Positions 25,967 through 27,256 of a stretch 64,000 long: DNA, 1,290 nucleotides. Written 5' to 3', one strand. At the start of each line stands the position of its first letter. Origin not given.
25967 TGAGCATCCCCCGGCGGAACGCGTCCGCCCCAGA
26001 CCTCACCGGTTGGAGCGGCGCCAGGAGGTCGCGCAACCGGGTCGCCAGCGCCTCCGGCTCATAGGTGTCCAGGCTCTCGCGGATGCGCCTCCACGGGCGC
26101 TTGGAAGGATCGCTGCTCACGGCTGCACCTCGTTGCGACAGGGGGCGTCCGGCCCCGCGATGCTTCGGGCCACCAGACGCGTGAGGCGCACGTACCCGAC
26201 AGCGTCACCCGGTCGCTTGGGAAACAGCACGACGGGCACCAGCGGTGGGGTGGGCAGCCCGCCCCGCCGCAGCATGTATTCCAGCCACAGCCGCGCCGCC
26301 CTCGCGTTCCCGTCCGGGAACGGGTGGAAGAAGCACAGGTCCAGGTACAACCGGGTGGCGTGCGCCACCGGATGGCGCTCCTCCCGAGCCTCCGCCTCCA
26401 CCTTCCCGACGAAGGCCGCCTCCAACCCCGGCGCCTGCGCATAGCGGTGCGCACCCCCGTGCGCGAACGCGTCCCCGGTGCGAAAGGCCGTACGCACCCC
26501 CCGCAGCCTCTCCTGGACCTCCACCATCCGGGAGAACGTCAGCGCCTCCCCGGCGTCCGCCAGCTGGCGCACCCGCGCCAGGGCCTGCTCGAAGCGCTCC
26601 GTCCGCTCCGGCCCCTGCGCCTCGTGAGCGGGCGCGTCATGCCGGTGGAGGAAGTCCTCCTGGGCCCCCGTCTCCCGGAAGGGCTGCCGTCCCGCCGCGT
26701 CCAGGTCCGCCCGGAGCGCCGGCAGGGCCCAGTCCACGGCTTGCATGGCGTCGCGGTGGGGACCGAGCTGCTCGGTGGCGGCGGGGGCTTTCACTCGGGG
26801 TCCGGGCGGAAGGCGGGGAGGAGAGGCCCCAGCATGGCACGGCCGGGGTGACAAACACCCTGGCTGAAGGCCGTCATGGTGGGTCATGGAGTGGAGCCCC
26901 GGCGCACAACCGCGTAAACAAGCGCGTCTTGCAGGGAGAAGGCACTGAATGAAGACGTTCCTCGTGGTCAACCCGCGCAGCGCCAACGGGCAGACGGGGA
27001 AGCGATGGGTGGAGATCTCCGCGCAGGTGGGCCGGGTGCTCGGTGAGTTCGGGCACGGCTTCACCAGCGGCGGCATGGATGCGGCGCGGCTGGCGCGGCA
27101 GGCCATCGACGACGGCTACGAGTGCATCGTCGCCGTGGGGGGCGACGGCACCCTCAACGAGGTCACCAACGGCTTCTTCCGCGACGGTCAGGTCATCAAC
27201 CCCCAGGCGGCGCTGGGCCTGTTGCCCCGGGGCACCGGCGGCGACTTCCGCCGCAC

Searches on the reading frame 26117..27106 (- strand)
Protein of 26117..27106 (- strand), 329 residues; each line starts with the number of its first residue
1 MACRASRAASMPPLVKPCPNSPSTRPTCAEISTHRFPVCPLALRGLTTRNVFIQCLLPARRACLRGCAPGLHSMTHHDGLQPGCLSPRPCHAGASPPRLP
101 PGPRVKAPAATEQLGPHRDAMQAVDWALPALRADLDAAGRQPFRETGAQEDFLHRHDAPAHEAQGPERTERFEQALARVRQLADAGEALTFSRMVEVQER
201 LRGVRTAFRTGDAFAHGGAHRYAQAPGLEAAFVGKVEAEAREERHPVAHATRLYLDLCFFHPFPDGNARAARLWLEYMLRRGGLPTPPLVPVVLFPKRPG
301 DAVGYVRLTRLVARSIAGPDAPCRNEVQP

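Call 10: search_protein_families(library=pfam, proteins=[window:26117-27106:-], max_evalue=0.001)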
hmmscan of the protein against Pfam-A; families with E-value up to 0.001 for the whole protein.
window:26117-27106:- (329 aa): 2 families
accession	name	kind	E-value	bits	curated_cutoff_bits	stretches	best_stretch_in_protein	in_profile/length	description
PF02661.23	Fic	-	1e-08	36.3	24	1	206-279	21-93/93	Fic/DOC family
PF11855.13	DUF3375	-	0.00026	20.4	28.6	1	116-208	36-132/474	Protein of unknown function (DUF3375)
